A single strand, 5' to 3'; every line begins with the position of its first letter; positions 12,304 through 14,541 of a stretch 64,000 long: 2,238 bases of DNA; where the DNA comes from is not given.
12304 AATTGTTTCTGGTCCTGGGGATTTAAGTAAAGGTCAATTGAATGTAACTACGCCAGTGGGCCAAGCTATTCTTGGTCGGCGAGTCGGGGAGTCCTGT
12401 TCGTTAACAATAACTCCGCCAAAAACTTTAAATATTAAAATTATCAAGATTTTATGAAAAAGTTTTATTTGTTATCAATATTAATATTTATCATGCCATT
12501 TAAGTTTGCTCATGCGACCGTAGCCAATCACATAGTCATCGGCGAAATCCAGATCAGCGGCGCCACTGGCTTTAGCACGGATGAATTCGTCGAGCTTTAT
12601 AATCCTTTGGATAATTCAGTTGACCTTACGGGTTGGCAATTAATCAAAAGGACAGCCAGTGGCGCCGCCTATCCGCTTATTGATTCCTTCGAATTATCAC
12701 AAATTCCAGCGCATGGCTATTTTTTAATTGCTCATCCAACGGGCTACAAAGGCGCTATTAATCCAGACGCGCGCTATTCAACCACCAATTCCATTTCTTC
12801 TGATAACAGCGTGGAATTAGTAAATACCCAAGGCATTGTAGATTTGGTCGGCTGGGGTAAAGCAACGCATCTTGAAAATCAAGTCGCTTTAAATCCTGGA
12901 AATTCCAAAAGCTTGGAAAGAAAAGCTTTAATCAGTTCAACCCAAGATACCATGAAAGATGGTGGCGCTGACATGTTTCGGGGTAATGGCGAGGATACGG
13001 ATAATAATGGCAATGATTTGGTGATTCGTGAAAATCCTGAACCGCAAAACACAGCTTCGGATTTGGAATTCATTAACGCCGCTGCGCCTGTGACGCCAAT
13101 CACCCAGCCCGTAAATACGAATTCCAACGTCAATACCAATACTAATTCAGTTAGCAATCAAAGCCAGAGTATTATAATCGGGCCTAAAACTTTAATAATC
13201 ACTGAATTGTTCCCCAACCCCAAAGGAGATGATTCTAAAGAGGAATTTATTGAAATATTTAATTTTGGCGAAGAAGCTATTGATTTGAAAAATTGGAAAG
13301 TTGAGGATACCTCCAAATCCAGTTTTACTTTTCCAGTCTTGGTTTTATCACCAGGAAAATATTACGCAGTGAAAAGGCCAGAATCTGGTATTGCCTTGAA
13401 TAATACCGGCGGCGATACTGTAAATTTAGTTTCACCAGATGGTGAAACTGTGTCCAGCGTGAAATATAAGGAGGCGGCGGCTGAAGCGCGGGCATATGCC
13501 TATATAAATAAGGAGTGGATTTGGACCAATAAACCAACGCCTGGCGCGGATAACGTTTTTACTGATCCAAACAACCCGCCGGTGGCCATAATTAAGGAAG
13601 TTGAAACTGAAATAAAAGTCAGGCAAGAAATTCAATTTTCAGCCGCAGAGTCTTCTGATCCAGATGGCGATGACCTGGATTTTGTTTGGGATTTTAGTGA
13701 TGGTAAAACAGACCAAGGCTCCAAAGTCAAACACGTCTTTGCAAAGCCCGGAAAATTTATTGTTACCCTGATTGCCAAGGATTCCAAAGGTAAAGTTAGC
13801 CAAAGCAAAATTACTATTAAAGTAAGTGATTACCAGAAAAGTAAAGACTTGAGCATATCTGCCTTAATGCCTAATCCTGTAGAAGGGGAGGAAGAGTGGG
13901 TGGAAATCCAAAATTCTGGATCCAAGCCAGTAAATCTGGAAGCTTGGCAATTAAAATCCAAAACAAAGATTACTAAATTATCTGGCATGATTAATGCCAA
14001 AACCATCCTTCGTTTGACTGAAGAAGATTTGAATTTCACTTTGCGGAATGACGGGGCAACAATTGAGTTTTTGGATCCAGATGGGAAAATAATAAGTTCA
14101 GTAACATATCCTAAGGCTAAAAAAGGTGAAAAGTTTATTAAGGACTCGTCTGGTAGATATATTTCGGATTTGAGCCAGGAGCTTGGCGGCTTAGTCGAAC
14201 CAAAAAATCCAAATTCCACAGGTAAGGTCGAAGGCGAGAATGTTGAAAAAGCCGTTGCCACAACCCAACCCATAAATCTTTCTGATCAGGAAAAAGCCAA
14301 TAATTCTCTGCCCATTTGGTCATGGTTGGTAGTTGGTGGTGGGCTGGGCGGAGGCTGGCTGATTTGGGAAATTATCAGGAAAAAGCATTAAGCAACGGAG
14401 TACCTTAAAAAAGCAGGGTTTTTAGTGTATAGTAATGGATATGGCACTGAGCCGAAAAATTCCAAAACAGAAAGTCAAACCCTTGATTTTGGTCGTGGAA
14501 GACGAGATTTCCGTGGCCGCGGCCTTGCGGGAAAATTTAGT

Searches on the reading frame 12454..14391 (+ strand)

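Call 9: search_protein_families(library=pfam, proteins=[window:12454-14391:+], max_evalue=0.01)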
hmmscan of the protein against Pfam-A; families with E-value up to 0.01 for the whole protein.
window:12454-14391:+ (645 aa): 5 families
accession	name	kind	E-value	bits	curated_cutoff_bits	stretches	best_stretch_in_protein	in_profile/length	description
PF00932.25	LTD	-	3.2e-49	166.3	34.3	3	245-339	6-108/109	Lamin Tail Domain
PF18911.6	PKD_4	-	6.8e-20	71.4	27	1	373-456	1-84/85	PKD domain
PF00801.26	PKD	-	2.2e-13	50.4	23.5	1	388-451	12-75/80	PKD domain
PF21027.3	Sde0182_C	-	0.00027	21.9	27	1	392-459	1-67/83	Cellulose-binding protein Sde0182, C-terminal domain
PF18981.6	InlK_D3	-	0.0093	16.5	25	0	428-457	44-75/75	Internalin K domain (D3/D4)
